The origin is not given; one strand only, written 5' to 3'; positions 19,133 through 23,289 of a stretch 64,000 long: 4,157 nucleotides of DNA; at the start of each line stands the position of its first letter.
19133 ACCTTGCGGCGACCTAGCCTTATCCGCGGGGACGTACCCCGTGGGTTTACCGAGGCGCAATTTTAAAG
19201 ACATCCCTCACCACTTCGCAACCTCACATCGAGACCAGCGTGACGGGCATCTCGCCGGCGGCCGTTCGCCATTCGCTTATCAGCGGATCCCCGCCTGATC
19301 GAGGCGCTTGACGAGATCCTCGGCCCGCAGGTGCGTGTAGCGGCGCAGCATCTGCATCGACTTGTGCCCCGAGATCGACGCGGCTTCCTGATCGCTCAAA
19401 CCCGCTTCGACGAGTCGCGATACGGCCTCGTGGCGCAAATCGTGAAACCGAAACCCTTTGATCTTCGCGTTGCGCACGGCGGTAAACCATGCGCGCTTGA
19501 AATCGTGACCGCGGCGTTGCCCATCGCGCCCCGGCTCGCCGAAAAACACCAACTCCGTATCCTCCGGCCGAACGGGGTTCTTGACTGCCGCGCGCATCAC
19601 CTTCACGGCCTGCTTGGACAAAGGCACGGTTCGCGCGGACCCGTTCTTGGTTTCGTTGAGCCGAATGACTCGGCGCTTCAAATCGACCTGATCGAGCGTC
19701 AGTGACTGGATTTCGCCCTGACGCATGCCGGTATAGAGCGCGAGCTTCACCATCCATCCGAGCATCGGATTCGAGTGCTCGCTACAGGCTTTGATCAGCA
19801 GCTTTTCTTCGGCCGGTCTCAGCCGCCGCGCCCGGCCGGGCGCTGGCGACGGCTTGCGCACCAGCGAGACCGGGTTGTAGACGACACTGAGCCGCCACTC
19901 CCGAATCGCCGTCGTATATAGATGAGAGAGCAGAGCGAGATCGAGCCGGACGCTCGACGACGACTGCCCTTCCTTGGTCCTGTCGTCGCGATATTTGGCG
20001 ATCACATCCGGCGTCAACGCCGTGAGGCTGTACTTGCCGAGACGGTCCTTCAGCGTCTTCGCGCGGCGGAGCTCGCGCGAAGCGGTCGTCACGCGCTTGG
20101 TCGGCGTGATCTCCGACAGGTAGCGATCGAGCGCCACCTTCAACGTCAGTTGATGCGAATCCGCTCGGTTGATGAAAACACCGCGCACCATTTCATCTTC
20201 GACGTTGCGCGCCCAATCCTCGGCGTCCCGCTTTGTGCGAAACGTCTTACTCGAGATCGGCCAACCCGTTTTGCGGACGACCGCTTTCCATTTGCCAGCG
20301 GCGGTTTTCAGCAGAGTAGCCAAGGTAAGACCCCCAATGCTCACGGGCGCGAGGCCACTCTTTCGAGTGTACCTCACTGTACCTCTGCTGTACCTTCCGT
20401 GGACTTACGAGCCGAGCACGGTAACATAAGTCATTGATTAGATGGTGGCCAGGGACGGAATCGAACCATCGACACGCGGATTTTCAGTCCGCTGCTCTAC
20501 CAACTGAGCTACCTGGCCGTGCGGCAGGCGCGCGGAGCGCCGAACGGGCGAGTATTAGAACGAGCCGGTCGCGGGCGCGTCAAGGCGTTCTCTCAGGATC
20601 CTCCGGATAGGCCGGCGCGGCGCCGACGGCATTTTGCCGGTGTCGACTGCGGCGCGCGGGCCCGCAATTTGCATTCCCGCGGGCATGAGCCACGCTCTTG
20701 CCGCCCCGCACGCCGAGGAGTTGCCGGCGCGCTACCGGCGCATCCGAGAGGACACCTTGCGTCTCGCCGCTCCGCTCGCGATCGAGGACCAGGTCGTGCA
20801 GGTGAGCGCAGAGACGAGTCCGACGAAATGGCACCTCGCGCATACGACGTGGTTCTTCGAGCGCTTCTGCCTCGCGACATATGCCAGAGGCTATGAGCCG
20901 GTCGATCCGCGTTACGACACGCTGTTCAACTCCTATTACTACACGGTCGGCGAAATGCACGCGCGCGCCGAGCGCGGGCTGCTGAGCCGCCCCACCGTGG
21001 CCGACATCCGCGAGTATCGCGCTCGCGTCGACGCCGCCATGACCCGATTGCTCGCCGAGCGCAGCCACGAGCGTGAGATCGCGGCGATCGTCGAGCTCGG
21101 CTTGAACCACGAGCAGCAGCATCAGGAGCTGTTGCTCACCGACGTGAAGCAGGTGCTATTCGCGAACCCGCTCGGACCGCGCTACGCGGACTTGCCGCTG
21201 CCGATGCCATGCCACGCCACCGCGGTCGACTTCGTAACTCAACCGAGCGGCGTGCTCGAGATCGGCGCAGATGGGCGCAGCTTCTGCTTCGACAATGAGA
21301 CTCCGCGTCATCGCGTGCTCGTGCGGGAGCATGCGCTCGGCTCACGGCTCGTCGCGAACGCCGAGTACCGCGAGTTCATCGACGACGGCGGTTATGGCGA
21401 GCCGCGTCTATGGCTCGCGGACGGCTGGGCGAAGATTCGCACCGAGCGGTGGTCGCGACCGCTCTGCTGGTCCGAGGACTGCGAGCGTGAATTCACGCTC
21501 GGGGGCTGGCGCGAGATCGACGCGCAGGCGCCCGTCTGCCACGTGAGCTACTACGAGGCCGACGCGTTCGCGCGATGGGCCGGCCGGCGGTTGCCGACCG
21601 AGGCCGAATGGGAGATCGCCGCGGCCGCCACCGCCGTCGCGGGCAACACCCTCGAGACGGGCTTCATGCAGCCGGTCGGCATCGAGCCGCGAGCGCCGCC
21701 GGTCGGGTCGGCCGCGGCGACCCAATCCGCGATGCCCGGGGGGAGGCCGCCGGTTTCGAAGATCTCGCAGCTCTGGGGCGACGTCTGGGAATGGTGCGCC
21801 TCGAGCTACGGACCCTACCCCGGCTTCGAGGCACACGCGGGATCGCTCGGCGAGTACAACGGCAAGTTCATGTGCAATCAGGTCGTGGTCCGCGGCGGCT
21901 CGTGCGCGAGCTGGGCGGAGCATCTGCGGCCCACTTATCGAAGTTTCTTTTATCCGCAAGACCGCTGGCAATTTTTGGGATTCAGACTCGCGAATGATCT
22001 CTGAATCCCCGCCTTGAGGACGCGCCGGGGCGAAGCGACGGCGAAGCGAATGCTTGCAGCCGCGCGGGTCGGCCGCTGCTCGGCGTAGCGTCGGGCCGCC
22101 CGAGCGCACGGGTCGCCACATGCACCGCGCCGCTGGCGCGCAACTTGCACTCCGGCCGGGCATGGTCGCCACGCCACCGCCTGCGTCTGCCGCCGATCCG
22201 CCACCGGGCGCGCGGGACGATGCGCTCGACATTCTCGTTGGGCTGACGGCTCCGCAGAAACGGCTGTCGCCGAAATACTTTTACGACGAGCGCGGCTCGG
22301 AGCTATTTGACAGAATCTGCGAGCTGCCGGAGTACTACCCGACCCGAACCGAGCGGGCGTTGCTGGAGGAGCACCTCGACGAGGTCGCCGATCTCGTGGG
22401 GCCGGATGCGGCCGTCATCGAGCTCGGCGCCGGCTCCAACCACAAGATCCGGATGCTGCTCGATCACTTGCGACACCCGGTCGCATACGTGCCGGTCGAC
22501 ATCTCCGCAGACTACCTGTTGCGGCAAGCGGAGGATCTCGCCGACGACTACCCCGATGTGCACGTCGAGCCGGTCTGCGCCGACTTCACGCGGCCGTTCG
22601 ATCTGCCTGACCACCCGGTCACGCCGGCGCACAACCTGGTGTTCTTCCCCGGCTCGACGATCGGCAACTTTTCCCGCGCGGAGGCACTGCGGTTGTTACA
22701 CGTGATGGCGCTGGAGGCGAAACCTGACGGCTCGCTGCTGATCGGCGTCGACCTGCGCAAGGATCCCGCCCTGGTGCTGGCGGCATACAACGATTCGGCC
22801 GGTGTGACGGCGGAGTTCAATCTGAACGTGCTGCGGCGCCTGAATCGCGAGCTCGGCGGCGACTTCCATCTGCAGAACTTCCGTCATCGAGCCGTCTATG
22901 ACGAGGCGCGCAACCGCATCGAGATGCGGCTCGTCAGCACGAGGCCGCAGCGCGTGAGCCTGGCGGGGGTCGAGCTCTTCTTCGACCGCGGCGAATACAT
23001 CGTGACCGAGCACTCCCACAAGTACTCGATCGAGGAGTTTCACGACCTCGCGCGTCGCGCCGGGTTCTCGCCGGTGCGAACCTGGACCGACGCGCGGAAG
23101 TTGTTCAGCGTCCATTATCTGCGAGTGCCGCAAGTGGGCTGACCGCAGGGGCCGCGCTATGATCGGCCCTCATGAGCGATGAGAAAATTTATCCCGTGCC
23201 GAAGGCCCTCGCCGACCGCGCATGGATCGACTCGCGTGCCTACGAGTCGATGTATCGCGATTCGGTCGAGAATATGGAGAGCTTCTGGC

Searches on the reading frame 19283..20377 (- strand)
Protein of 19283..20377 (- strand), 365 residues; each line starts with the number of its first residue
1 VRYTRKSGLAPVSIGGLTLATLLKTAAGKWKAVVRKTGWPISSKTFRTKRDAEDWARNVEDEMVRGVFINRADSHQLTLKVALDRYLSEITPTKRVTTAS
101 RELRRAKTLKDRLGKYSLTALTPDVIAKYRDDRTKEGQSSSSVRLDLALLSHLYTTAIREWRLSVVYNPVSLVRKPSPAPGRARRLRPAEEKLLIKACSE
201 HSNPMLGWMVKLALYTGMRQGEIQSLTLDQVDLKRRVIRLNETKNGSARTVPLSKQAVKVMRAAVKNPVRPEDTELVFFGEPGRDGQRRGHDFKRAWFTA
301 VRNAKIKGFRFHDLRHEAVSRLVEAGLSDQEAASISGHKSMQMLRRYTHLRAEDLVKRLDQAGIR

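Call 7: search_protein_families(library=pfam, proteins=[window:19283-20377:-], max_evalue=0.01)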
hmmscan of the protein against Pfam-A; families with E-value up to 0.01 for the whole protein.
window:19283-20377:- (365 aa): 3 families
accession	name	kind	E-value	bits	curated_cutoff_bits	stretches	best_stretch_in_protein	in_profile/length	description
PF00589.27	Phage_integrase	-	2.3e-34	119.1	27.1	1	185-352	2-170/172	Phage integrase family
PF24624.1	Int_N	-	0.00014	23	27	1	96-174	20-97/100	Phage integrase, N-terminal domain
PF02899.23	Phage_int_SAM_1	-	0.00084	20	22.3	1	102-160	25-82/83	Phage integrase, N-terminal SAM-like domain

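Call 8: search_protein_families(library=ncbifam, proteins=[window:19283-20377:-], max_evalue=0.01)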
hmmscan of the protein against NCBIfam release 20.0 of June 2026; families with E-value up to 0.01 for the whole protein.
window:19283-20377:- (365 aa): 10 families
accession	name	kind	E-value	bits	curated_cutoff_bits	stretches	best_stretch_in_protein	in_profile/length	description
NF040815.2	recomb_XerA_Arch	equivalog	1.7e-17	63.9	220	1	119-356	36-260/263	site-specific tyrosine recombinase/integron integrase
TIGR02224.1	recomb_XerC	equivalog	2e-15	56.9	335.15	1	100-362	22-289/295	tyrosine recombinase XerC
TIGR02225.1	recomb_XerD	equivalog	2.4e-14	53.4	329.6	1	100-358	22-282/290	site-specific tyrosine recombinase XerD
NF001399.0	PRK00283.1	subfamily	7.2e-14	51.7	279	1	97-359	28-292/300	tyrosine recombinase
NF002331.0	PRK01287.1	subfamily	4e-11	42.5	371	1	212-355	170-317/365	site-specific tyrosine recombinase XerC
TIGR02249.1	integrase_gron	subfamily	7.5e-07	28.8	265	1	201-266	113-178/315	integron integrase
NF007370.0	PRK09870.1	subfamily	3.4e-06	26.8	221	1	209-351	37-180/200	tyrosine-type DNA invertase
NF003462.0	PRK05084.1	equivalog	1e-05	24.5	267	1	210-361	201-355/360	tyrosine recombinase XerS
NF007371.0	PRK09871.1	subfamily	0.0022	17.6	222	1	209-352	31-176/198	tyrosine-type DNA invertase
NF002685.0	PRK02436.1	equivalog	0.0044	16.9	178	0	211-347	119-243/245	site-specific tyrosine recombinase XerD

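Call 9: search_protein_families(library=padloc, proteins=[window:19283-20377:-], max_evalue=0.01)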
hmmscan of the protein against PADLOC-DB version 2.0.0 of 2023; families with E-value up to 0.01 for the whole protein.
window:19283-20377:- (365 aa): 0 families

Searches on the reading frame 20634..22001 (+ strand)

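Call 49: search_protein_families(library=pfam, proteins=[window:20634-22001:+], max_evalue=0.001)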
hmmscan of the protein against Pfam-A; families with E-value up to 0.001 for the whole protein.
window:20634-22001:+ (456 aa): 2 families
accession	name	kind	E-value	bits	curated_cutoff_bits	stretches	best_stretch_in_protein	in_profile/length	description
PF03781.23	FGE-sulfatase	-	6.5e-37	128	23.3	1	198-453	3-254/255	Sulfatase-modifying factor enzyme 1-like domain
PF12867.12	DinB_2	-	4.9e-07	30.7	24.8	1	34-165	2-126/128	DinB superfamily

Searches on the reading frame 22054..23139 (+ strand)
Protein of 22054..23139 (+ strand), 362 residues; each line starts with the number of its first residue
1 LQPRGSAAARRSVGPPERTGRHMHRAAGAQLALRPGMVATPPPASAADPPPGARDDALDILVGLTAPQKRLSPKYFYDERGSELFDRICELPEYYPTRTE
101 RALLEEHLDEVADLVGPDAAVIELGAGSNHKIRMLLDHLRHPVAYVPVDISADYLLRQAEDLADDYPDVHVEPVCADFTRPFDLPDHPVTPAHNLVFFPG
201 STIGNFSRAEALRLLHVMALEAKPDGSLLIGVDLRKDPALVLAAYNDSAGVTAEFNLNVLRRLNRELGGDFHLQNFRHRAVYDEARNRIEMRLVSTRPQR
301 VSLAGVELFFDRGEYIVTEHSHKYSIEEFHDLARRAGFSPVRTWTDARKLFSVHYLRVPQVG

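Call 49: search_protein_families(library=pfam, proteins=[window:22054-23139:+], max_evalue=0.001)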
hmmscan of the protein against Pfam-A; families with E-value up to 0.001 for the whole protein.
window:22054-23139:+ (362 aa): 1 family
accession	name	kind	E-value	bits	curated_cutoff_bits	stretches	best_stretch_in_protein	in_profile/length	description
PF10017.15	Methyltransf_33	-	1e-110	370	23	1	59-357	4-303/304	Histidine-specific methyltransferase, SAM-dependent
